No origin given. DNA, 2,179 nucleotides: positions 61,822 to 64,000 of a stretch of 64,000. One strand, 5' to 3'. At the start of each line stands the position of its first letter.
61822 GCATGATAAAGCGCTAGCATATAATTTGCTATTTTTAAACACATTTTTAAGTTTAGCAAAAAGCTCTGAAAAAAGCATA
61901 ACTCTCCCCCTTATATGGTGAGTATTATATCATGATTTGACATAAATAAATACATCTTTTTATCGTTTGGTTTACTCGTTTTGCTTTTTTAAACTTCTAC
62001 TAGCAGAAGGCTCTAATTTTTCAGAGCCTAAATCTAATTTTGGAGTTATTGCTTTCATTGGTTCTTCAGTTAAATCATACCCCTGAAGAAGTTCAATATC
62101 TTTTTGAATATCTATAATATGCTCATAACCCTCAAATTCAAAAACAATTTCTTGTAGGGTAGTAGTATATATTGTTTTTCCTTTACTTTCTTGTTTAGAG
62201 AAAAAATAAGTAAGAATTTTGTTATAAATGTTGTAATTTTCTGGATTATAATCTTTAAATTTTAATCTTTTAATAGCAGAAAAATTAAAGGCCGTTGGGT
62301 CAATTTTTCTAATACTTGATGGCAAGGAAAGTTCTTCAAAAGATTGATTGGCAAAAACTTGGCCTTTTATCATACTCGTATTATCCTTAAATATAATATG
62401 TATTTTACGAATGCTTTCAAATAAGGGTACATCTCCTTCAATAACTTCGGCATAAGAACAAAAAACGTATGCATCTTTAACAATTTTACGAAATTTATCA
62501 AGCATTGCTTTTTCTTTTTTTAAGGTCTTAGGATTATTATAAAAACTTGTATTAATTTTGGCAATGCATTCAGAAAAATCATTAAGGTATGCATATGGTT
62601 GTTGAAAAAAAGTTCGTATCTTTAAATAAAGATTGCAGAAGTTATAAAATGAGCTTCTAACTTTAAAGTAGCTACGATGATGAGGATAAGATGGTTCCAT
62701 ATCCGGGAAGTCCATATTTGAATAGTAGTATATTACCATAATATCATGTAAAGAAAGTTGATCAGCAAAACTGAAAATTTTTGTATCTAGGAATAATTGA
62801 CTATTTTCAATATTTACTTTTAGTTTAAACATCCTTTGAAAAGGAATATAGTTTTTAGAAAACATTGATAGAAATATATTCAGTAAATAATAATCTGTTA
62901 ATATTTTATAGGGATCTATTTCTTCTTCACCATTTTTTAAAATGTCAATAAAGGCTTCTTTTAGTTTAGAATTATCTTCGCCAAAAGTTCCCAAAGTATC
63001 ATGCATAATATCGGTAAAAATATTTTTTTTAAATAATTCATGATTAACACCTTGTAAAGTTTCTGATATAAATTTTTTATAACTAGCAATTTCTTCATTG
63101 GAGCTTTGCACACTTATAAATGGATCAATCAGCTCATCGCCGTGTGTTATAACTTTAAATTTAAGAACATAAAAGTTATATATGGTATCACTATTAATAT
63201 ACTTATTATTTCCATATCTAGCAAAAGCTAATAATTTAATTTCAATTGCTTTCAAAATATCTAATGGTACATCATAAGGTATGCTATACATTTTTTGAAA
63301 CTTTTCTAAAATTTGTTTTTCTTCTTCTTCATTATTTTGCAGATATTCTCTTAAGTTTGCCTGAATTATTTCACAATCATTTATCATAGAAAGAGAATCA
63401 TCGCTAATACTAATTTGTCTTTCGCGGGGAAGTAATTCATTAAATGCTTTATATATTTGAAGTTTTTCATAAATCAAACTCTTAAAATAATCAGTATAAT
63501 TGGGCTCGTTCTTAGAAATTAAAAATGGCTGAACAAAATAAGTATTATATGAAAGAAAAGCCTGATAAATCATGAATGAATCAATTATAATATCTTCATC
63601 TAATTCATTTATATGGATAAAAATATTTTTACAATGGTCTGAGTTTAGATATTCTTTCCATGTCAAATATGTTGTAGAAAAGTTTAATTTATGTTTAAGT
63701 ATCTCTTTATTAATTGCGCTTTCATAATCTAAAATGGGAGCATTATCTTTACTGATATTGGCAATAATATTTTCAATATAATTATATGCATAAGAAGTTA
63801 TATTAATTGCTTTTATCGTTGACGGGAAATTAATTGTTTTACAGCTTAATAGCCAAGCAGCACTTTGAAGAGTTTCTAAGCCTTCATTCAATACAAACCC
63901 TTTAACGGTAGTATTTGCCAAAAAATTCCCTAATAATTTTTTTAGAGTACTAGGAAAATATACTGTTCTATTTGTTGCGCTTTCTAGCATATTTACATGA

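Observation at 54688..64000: Tandem array of at least three giant paralogous genes of unknown function, with a constant head, a mosaic body, and a promoter for each copy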

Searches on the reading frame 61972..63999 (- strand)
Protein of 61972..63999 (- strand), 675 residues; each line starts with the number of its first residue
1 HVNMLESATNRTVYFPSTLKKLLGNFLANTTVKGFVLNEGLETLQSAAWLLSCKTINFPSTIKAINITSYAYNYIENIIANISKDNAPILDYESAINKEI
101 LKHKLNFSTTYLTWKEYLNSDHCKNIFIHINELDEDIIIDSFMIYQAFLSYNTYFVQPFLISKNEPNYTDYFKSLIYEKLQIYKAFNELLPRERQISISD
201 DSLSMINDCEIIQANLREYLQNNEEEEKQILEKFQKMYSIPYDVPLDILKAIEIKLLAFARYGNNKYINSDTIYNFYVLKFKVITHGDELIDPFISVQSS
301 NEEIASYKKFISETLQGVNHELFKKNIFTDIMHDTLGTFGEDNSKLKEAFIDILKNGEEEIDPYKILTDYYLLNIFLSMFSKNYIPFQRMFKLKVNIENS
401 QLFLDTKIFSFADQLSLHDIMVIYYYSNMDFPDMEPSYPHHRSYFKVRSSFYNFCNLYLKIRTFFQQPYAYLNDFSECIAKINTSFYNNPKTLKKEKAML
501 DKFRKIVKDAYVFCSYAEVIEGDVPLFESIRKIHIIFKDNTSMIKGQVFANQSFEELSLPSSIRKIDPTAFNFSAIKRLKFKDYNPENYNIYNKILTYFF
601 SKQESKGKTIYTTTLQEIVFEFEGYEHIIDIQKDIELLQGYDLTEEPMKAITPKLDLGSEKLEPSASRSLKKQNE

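Call 8: search_protein_families(library=pfam, proteins=[window:61972-63999:-], max_evalue=1)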
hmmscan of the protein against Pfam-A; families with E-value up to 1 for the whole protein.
window:61972-63999:- (675 aa): 3 families
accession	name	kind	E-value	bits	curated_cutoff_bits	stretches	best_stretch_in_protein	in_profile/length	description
PF13306.12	LRR_5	-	3.9e-05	24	27.7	2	534-586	15-64/127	BspA type Leucine rich repeat region (6 copies)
PF12580.14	TPPII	-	0.0005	20.1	29.7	1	558-622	13-75/187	Tripeptidyl peptidase II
PF20716.2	ATPTG10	-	0.59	11.1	25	0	210-241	39-70/99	ATPTG10-like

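Call 9: search_protein_families(library=ncbifam, proteins=[window:61972-63999:-], max_evalue=1)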
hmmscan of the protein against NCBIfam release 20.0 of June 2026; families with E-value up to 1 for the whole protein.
window:61972-63999:- (675 aa): 1 family
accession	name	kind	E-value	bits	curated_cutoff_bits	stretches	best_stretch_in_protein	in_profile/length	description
NF041512.1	PA2817_fam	subfamily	0.08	13.2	70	0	206-244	13-51/136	PA2817 family protein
